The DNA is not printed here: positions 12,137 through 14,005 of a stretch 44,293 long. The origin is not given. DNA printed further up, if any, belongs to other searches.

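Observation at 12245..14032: Hidden 48-aa Cys-rich peptide gene coupled to a GNAT-radical SAM/SPASM fusion enzyme: candidate undescribed RiPP system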

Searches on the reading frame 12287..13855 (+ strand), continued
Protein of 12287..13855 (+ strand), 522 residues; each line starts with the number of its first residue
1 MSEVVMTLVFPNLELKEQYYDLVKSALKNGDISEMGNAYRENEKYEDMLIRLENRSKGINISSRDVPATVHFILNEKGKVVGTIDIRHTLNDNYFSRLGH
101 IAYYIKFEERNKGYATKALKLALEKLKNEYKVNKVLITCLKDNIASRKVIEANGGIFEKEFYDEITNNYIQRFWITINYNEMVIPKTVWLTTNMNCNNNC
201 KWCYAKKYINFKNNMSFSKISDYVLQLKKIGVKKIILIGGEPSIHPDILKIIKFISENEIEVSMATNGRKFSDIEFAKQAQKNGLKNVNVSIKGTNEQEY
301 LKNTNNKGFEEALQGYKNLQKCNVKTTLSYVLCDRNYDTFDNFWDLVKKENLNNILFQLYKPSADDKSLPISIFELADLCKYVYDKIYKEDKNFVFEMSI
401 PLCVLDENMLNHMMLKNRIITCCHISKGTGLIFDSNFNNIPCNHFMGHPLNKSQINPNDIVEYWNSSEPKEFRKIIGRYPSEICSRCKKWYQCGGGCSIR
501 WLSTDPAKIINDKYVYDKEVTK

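Call 12: search_solved_structures(query=window:12287-13852:+, max_evalue=0.001, show_alignments=2)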
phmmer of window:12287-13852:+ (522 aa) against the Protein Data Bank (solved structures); distinct sequences matched with E-value up to 0.001: 10.
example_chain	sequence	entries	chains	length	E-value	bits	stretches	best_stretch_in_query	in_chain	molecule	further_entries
7tol_A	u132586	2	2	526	2.5e-08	36.3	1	193-306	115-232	glycerol dibiphytanyl glycerol tetraether - macrocyclic archaeol synthase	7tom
6efn_A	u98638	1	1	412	7.9e-08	34.7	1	181-341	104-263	Sporulation killing factor maturation protein SkfB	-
9dfn_A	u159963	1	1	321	6.8e-05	25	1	184-283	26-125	Radical SAM core domain-containing protein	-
9dfu_A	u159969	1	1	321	7.4e-05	24.9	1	184-283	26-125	Radical SAM core domain-containing protein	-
2fb2_A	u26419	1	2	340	0.00031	22.8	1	190-309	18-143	Molybdenum cofactor biosynthesis protein A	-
1tv7_A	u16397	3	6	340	0.00032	22.8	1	190-309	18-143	Molybdenum cofactor biosynthesis protein A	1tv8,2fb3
7n7i_A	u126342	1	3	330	0.00058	21.9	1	185-307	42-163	Viperin-like enzyme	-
6b4c_A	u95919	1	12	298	0.0006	21.9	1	185-307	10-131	Viperin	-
9dgw_A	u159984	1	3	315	0.00061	21.8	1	184-307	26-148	Radical SAM core domain-containing protein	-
9dfw_A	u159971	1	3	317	0.00062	21.8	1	184-307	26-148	Radical SAM core domain-containing protein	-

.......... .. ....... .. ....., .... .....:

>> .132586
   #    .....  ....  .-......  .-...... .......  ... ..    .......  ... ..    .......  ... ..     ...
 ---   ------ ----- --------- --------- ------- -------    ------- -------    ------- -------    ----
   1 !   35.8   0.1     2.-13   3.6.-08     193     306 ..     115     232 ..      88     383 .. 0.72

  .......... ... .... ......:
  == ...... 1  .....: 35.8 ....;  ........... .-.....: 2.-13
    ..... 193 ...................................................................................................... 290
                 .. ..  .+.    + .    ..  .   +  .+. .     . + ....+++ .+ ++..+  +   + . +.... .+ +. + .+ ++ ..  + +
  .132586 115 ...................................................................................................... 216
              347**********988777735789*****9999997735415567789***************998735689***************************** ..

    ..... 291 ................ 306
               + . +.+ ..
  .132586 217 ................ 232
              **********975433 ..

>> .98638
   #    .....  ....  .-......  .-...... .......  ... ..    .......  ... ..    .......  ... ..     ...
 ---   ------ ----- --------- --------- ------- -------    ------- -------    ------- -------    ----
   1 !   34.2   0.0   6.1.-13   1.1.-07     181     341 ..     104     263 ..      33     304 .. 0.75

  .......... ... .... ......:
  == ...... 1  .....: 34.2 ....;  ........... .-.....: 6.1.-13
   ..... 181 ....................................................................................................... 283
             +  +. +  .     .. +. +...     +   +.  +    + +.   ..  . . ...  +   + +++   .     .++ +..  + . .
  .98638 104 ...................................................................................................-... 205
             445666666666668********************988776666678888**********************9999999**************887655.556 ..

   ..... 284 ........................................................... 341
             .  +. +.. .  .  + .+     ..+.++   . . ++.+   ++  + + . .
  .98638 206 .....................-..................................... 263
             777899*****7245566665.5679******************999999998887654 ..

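Call 19: search_solved_structures(query=A1, max_evalue=0.01, show_alignments=3)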
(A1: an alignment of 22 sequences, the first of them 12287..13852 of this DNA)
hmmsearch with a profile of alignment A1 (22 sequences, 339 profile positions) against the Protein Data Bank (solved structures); distinct sequences matched with E-value up to 0.01: 35.
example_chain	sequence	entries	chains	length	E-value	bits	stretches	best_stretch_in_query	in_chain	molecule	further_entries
5v1q_A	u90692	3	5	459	1.1e-20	77.2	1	15-335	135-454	Radical SAM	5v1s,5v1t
6efn_A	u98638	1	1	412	1.6e-20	76.7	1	11-167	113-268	Sporulation killing factor maturation protein SkfB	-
7tol_A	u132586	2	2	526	4.9e-17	65.2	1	12-285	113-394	glycerol dibiphytanyl glycerol tetraether - macrocyclic archaeol synthase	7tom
1tv7_A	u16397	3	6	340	6.7e-17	64.8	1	11-208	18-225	Molybdenum cofactor biosynthesis protein A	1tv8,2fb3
2fb2_A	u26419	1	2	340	6.8e-17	64.8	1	11-208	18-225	Molybdenum cofactor biosynthesis protein A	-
5wgg_A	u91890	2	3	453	2.2e-14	56.5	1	5-327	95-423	Radical SAM domain protein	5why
7vob_C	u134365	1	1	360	6.1e-14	55.1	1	15-179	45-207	Cytosylglucuronate decarboxylase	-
7voc_C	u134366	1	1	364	6.2e-14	55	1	15-179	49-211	Cytosylglucuronate decarboxylase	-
4k37_A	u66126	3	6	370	1e-10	44.5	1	16-320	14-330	Anaerobic sulfatase-maturating enzyme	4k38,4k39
4k36_A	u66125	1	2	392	1.3e-10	44.1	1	16-320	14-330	Anaerobic sulfatase-maturating enzyme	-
9dfn_A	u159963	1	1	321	2.7e-10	43.1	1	11-169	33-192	Radical SAM core domain-containing protein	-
9dfu_A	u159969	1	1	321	3.7e-10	42.6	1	12-169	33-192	Radical SAM core domain-containing protein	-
6c8v_A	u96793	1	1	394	1.1e-09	41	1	13-169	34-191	Coenzyme PQQ synthesis protein E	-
8wm2_A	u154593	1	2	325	1.4e-09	40.7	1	14-119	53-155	Fe-S radical SAM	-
9dfw_A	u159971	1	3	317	3.5e-09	39.4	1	13-155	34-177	Radical SAM core domain-containing protein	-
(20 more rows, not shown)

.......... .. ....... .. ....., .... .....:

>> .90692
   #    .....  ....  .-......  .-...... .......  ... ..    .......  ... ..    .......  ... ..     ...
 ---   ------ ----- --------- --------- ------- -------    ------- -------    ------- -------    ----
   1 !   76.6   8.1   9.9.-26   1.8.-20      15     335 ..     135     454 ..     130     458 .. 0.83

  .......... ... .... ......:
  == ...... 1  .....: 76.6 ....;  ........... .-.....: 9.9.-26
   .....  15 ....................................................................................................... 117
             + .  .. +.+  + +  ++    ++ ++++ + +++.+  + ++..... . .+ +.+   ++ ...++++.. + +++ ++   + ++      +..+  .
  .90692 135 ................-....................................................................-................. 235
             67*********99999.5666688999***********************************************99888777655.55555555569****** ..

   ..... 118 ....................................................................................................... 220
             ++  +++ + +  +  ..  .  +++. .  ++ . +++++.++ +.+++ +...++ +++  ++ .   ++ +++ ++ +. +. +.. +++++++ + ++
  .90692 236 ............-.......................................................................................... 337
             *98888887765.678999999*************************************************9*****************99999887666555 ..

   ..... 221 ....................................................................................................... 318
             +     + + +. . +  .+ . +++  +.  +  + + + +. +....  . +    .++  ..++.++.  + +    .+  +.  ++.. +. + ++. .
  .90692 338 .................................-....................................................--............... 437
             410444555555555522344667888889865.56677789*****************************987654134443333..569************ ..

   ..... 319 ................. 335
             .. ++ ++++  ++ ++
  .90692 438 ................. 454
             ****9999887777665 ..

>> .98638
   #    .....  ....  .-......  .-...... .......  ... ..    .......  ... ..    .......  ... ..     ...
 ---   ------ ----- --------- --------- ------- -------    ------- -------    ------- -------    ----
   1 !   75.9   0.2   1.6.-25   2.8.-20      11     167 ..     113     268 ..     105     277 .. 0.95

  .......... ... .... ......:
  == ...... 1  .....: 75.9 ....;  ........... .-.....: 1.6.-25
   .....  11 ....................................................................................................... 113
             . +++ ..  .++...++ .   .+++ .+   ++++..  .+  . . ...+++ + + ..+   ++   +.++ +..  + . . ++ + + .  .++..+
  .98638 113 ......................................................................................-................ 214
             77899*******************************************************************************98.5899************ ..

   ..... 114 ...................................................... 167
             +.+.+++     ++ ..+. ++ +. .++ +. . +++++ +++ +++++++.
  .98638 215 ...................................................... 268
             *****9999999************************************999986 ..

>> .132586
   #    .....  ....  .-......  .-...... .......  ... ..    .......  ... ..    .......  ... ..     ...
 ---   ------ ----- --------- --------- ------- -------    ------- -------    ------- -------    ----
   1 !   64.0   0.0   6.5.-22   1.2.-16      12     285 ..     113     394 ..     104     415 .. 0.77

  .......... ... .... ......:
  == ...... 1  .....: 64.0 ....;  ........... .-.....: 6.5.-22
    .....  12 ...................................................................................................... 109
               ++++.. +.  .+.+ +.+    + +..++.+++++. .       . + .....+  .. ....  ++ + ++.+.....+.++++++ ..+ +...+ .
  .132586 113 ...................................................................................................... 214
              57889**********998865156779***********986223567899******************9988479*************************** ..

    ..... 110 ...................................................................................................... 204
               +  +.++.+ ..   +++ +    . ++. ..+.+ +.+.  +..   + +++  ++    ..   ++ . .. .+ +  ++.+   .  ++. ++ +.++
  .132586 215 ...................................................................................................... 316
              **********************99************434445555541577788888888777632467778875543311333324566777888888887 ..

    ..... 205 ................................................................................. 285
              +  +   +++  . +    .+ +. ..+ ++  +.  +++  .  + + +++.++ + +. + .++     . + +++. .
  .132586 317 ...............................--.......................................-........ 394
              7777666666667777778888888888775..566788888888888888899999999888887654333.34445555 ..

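Call 23: search_protein_families(library=pfam, proteins=[L034:5244-5816:+, L058:5235-5765:+, L016:1607-3940:+, L016:5465-6319:-, L025:407-2746:-, L026:5938-7089:+], max_evalue=0.1)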
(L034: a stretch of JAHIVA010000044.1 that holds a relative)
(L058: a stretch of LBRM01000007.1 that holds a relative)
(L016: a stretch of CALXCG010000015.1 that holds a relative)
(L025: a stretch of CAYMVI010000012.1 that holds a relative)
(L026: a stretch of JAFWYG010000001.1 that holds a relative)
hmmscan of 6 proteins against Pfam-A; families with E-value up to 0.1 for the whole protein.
L034:5244-5816:+ (190 aa): 1 family
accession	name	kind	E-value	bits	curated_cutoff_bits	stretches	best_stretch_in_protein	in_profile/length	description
PF16288.11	DUF4934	-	0.061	13.9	27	1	96-148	27-77/102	Domain of unknown function (DUF4934)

L058:5235-5765:+ (176 aa): 1 family
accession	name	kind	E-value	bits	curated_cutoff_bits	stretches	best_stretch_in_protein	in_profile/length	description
PF18977.5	DUF5713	-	0.087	13.6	27.3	0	112-139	3-30/107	Family of unknown function (DUF5713)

L016:1607-3940:+ (777 aa): 3 families
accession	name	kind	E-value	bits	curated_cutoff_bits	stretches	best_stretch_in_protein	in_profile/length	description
PF12696.13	TraG-D_C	-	7e-11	42.6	22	1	551-644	4-97/126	TraM recognition site of TraD and TraG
PF02534.20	T4SS-DNA_transf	-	5.8e-06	25.9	20.1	1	500-668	255-423/468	Type IV secretory system Conjugative DNA transfer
PF10412.15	TrwB_AAD_bind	-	0.00021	20.8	20.5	1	534-636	233-333/387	Type IV secretion-system coupling protein DNA-binding domain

L016:5465-6319:- (284 aa): 2 families
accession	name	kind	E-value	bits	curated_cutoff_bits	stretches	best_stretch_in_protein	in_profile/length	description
PF11449.14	ArsP_2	-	4.7e-20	72.5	32.5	2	14-181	16-180/359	Putative, 10TM heavy-metal exporter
PF06295.17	ZapG-like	-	0.098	13.1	33.5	0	115-139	2-27/123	Z-ring associated protein G-like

L025:407-2746:- (779 aa): 2 families
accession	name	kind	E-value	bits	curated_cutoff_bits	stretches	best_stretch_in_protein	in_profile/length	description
PF20990.2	DUF2207_C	-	9.1e-28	98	33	2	534-716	70-247/247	Predicted membrane protein (DUF2207) C-terminal domain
PF09972.14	DUF2207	-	3.4e-06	27.8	24.4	1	60-230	16-139/172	Predicted membrane protein (DUF2207) N-terminal domain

L026:5938-7089:+ (383 aa): 3 families
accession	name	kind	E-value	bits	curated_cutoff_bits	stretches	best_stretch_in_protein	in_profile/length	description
PF01663.27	Phosphodiest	-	6.8e-18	65.8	23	1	49-292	2-266/342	Type I phosphodiesterase / nucleotide pyrophosphatase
PF01676.23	Metalloenzyme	-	0.00086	19.3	24.3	1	46-255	1-202/252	Metalloenzyme superfamily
PF00245.25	Alk_phosphatase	-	0.033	13.5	24.4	0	46-61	2-17/423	Alkaline phosphatase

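Call 43: predict_structure(alignment_id=A2)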
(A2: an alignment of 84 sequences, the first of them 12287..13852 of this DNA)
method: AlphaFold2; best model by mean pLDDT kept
length: 522 residues; sequences in the alignment: 84
mean_pLDDT: 93.6   pTM: 0.81
mean pLDDT of the five models: 93.6, 93.0, 92.8, 92.4, 92.4
residues with pLDDT >= 90: 442; 70-90: 67; 50-70: 7; < 50: 6
segments of 3 or more residues with pLDDT < 50: 519-522
pLDDT, mean of each block of 10 residues (from residue 1): 79 98 98 96 98 95 91 97 94 88 97 97 91 91 96 96 91 88 92 93 83 91 97 96 97 99 98 99 98 97 96 99 98 93 98 97 88 96 98 97 97 96 87 96 93 96 95 91 91 91 91 75 37
secondary structure, 60 per line:
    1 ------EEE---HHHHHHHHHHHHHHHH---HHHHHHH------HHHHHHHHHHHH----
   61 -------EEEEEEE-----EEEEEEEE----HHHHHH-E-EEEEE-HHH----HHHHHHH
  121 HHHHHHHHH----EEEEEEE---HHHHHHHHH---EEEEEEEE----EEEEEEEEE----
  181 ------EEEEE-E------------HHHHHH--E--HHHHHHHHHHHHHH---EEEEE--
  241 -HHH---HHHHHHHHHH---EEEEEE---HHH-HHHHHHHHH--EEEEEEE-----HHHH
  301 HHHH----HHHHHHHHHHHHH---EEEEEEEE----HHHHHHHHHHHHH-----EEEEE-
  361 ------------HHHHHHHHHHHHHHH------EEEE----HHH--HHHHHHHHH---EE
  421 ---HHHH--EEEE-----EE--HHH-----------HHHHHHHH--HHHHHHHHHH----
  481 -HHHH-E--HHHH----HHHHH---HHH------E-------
elements in order: E7-9 H13-28 H32-38 H45-56 E68-74 E80-87 H92-97 E101-105 H114-129 E134-140 H144-152 E156-163 E168-176 E187-191 H206-211 H217-230 E234-238 H248-257 E261-266 H274-282 E285-291 H297-304 H309-321 E325-332 H337-349 E355-359 H373-387 E394-397 H407-415 H424-427 E430-433 H457-464 H467-476 H482-485 H490-493 H498-502

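Call 46: fold_search(model_id=the predicted structure, library=pdb)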
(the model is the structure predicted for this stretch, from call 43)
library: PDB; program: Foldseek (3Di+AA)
matches with E <= 10: 1817; with E <= 0.001: 401
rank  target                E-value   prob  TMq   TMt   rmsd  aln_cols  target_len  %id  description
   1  5v1q_A                2.2e-14  1.00  0.48  0.57  11.4       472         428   17  Crystal structure of Streptococcus suis SuiB (released 2017-08-30)
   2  5v1s_A                5.5e-14  1.00  0.47  0.56  10.7       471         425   16  Crystal structure of Streptococcus suis SuiB bound to S-adenosylmethionine (released 2017-08-30)
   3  7vob                  1.1e-13  1.00  0.41  0.63   6.4       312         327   15  The crystal structure of a Radical SAM Enzyme BlsE involved in the Biosynthesis of Blasticidin S (released 2022-05-04)
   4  5v1q_B                1.6e-13  1.00  0.47  0.54  11.1       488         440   16  Crystal structure of Streptococcus suis SuiB (released 2017-08-30)
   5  5v1s_B                5.1e-13  1.00  0.46  0.54  11.6       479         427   16  Crystal structure of Streptococcus suis SuiB bound to S-adenosylmethionine (released 2017-08-30)
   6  5v1t_A                1.4e-12  1.00  0.48  0.57  10.9       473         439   16  Crystal structure of Streptococcus suis SuiB bound to precursor peptide SuiA (released 2017-08-30)
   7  4k38_A                2.2e-11  1.00  0.47  0.64   4.6       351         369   18  Native anSMEcpe with bound AdoMet and Kp18Cys peptide (released 2013-05-08)
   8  4k39_A                4.1e-11  1.00  0.47  0.66   4.2       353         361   18  Native anSMEcpe with bound AdoMet and Cp18Cys peptide (released 2013-05-08)
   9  4k39_B                4.6e-11  1.00  0.47  0.66   4.4       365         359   17  Native anSMEcpe with bound AdoMet and Cp18Cys peptide (released 2013-05-08)
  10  4k38_B                6.0e-11  1.00  0.47  0.66   4.3       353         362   17  Native anSMEcpe with bound AdoMet and Kp18Cys peptide (released 2013-05-08)
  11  4k36_A                8.4e-11  1.00  0.47  0.63   4.4       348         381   17  His6 tagged anSMEcpe with bound AdoMet (released 2013-05-08)
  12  4k37_B                9.9e-11  1.00  0.46  0.64   4.5       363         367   17  Native anSMEcpe with bound AdoMet (released 2013-05-08)
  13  4k37_A                1.0e-10  1.00  0.47  0.65   4.6       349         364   18  Native anSMEcpe with bound AdoMet (released 2013-05-08)
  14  1tv7_A                1.1e-10  1.00  0.40  0.62   6.0       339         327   16  Structure of the S-adenosylmethionine dependent Enzyme MoaA (released 2004-08-31)
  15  4k36_B                3.0e-10  1.00  0.48  0.66   5.3       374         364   16  His6 tagged anSMEcpe with bound AdoMet (released 2013-05-08)
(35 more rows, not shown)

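Call 52: find_encoding_contigs(protein=P0047, flank=4000, max_places=2)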
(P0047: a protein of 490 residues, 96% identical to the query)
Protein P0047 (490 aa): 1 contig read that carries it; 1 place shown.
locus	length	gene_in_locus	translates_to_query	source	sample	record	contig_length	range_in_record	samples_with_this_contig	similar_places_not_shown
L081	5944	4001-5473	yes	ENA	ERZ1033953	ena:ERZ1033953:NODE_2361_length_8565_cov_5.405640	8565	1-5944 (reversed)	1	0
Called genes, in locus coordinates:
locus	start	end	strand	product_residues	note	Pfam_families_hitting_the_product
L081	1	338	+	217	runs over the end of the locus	PF02661:Fic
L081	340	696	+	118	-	-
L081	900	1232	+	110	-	-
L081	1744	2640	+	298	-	PF00005:ABC_tran, PF13304:AAA_21, PF13732:DrrA1-3_C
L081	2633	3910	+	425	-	PF12698:ABC2_membrane_3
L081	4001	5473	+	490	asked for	PF13302:Acetyltransf_3, PF00583:Acetyltransf_1, PF04932:Wzy_C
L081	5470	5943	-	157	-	?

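Call 53: find_encoding_contigs(protein=P0053, flank=4000, max_places=2)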
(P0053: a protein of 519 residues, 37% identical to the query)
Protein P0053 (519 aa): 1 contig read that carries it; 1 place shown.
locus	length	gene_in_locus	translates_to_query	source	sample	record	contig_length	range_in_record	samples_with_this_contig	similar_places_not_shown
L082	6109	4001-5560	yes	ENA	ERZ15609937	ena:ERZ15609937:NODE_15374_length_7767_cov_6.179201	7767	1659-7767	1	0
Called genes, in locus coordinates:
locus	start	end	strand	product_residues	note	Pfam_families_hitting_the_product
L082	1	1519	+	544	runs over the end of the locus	PF01943:Polysacc_synt, PF03023:MurJ (weak), PF01554:MatE (weak)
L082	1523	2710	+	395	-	PF01168:Ala_racemase_N, PF00842:Ala_racemase_C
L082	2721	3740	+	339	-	PF14397:ATPgrasp_ST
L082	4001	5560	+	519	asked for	PF13302:Acetyltransf_3, PF00583:Acetyltransf_1 (faint)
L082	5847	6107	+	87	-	?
